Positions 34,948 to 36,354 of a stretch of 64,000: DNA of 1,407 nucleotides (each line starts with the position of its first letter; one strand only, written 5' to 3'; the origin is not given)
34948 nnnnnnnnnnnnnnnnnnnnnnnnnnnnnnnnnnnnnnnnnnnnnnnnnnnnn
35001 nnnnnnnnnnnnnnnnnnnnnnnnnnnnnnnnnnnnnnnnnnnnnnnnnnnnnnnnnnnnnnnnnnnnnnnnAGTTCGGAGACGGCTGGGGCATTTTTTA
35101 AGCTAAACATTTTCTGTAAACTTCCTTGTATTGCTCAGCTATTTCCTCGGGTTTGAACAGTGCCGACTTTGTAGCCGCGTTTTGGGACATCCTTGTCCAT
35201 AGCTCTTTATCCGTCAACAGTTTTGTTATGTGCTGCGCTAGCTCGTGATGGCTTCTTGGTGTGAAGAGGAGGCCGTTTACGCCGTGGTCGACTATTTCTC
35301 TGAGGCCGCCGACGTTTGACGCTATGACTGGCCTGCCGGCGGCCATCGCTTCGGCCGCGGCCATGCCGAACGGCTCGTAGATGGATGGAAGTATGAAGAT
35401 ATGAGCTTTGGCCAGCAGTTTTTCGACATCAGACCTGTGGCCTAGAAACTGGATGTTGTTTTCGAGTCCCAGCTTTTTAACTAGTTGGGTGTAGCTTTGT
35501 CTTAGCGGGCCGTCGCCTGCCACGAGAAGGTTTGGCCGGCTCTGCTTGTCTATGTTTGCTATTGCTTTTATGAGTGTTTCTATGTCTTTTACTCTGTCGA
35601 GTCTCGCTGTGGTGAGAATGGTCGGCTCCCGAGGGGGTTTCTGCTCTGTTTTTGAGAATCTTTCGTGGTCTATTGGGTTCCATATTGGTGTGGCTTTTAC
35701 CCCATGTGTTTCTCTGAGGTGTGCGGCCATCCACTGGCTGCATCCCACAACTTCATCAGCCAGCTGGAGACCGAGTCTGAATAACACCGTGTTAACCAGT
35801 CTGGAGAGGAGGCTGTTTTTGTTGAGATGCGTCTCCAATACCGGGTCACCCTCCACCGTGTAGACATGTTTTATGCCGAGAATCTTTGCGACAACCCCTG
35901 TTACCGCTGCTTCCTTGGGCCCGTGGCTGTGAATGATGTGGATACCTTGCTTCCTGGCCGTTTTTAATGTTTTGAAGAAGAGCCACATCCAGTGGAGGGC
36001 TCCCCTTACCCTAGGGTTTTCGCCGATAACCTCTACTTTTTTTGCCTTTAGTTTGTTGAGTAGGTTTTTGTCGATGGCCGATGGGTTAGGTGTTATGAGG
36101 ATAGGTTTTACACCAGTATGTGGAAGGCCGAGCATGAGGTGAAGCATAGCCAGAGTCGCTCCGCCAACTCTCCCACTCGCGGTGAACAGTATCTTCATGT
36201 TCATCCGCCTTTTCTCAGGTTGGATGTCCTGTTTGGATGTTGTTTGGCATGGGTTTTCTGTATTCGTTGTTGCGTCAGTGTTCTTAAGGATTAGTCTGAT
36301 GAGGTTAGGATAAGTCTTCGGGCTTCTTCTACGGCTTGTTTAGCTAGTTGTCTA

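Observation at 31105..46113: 15-kb surface-glycan biosynthesis island headed by a secreted FN3/Thr-rich glycoprotein candidate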

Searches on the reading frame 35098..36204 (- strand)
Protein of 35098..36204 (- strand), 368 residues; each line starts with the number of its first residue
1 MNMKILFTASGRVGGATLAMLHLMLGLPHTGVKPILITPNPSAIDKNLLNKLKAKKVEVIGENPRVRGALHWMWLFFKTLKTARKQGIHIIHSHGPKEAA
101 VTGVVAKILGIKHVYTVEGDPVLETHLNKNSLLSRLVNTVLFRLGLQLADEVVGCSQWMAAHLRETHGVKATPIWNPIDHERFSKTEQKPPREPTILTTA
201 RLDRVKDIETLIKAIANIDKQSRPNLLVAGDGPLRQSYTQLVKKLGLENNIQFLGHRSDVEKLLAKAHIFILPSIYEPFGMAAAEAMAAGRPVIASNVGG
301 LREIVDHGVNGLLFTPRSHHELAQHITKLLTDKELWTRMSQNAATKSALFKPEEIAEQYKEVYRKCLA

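Call 3: search_protein_families(library=pfam, proteins=[window:35098-36204:-])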
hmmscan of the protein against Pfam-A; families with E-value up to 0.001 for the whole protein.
window:35098-36204:- (368 aa): 6 families
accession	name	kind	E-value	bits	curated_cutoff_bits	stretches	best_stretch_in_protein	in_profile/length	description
PF00534.26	Glycos_transf_1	-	1.2e-48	165.4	26.4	1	181-344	3-170/172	Glycosyl transferases group 1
PF13692.12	Glyco_trans_1_4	-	8.6e-41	139.9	27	1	193-332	1-142/142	Glycosyl transferases group 1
PF13439.12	Glyco_transf_4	-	2.7e-18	67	28.5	1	13-182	1-170/170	Glycosyltransferase Family 4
PF20706.3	GT4-conflict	-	2.7e-16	60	26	1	157-312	159-327/385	Family 4 Glycosyltransferase in conflict systems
PF13579.12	Glyco_trans_4_4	-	2.3e-15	57.7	29.7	1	14-174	1-152/158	Glycosyl transferase 4-like domain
PF13524.12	Glyco_trans_1_2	-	7.8e-05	23.1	25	1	241-345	27-127/144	Glycosyl transferase-like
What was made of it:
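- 35098..36198 (-): GT4 glycosyltransferase a. Glycos_transf_1 165 bits and Glyco_transf_4 67 bits (call 3).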

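Call 8: search_protein_families(library=ncbifam, proteins=[window:35098-36204:-], max_evalue=0.01)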
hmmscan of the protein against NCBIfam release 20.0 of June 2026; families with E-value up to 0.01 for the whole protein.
window:35098-36204:- (368 aa): 51 families (the best 25 are shown)
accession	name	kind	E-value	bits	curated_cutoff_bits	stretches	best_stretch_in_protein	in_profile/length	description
TIGR03999.1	thiol_BshA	equivalog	2e-45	155.3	273.7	1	63-367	60-374/375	N-acetyl-alpha-D-glucosaminyl L-malate synthase BshA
TIGR03088.1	stp2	hypoth_equivalog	1.3e-40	139.6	409.05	1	13-367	13-374/374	TIGR03088 family PEP-CTERM/XrtA system glycosyltransferase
NF041876.1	EPS_EpsE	equivalog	5.9e-36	124.5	400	1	68-346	94-375/389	exopolysaccharide biosynthesis GT4 family glycosyltransferase EpsE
TIGR02149.1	glgA_Coryne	subfamily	2.2e-29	102.8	302.4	1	85-366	81-390/391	glycogen synthase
TIGR03449.1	mycothiol_MshA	equivalog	5.1e-26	91.5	462.5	1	190-366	217-403/406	D-inositol-3-phosphate glycosyltransferase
NF050063.1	ProtGlycPglJ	equivalog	2.9e-25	89.3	500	1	103-358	100-358/363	N-acetylgalactosamine-N,N'-diacetylbacillosaminyl-diphospho-undecaprenol 4-alpha-N-acetylgalactosaminyltransferase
NF047880.1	glyco_SdgA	exception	2.4e-23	82.5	800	1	192-362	314-486/488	serine-aspartate repeat adhesin O-glycosyltransferase SdgA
TIGR04063.1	stp3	hypoth_equivalog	1.7e-22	79.8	442.05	1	84-367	89-396/397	TIGR04063 family PEP-CTERM/XrtA system glycosyltransferase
NF038229.1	Glyco4_Geo_Pelo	equivalog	7.4e-22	77.8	400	1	183-367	151-337/338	GPMC system family 4 glycosyltransferase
NF038255.1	exopoly_VpsD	equivalog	1.6e-21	76.6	300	1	137-367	145-380/381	VpsD family glycosyltransferase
NF046085.1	XrtY_assoc_Gly1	equivalog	2.3e-21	76.1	400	1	75-366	87-384/387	XrtY-associated glycosyltransferase XYAG1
NF050056.1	ProtGlycPglH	equivalog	5.9e-21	74.9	600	1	171-362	159-349/354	GalNAc-alpha-(1->4)-GalNAc-alpha-(1->3)-diNAcBac-PP-undecaprenol alpha-1,4-N-acetyl-D-galactosaminyltransferase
NF038295.1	EPS_HpsP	equivalog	8.5e-20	71.1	550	1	181-365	195-386/388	hormogonium polysaccharide biosynthesis glycosyltransferase HpsP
NF007396.0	PRK09922.1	equivalog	1.3e-19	70.3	385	1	173-334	162-328/361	lipopolysaccharide 1,6-galactosyltransferase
NF041010.1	glycosy_Agl16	equivalog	2.9e-19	69.2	575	1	141-365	126-350/352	glycosylation protein Agl16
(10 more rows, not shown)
